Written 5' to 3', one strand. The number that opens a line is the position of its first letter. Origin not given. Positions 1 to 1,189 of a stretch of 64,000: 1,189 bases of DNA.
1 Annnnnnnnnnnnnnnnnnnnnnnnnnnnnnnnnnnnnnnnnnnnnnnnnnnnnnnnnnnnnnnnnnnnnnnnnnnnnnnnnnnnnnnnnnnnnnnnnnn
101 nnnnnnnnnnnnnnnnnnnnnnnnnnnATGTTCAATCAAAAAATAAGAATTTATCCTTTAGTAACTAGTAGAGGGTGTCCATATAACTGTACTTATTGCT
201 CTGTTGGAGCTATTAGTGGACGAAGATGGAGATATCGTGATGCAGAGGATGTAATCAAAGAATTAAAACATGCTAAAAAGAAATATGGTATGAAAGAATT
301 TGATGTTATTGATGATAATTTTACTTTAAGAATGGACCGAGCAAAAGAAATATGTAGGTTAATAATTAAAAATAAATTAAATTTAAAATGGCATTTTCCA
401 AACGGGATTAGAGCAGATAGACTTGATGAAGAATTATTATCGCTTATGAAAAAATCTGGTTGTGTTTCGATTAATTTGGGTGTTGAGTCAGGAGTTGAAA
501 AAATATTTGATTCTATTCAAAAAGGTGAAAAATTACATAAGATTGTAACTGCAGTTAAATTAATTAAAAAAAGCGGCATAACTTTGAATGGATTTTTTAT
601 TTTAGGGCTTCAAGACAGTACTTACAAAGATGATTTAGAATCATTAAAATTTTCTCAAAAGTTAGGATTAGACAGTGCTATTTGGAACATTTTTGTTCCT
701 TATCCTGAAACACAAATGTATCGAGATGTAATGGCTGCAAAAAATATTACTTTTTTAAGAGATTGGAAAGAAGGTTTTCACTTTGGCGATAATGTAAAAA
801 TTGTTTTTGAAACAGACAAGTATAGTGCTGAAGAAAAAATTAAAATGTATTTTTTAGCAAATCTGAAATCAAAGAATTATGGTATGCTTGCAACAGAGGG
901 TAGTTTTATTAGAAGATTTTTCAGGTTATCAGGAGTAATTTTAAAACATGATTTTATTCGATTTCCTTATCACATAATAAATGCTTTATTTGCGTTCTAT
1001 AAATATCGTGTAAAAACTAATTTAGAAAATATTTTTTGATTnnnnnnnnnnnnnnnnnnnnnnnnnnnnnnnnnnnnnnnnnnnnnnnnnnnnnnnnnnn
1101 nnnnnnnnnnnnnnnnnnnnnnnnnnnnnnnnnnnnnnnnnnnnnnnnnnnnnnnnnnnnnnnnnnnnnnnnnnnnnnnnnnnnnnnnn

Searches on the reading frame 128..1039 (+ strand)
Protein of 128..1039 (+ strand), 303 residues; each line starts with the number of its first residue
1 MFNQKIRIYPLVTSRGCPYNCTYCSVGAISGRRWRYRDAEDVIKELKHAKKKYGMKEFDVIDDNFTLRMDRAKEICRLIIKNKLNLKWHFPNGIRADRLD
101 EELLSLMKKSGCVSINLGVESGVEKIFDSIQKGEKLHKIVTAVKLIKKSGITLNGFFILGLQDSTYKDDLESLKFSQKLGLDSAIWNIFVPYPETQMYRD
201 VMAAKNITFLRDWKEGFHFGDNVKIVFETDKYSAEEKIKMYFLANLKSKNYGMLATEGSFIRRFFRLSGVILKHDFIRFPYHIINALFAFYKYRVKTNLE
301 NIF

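Call 52: find_encoding_contigs(protein=window:128-1039:+, flank=10000, max_places=3)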
Protein window:128-1039:+ (303 aa): no gene with exactly this product is on record in the collection.
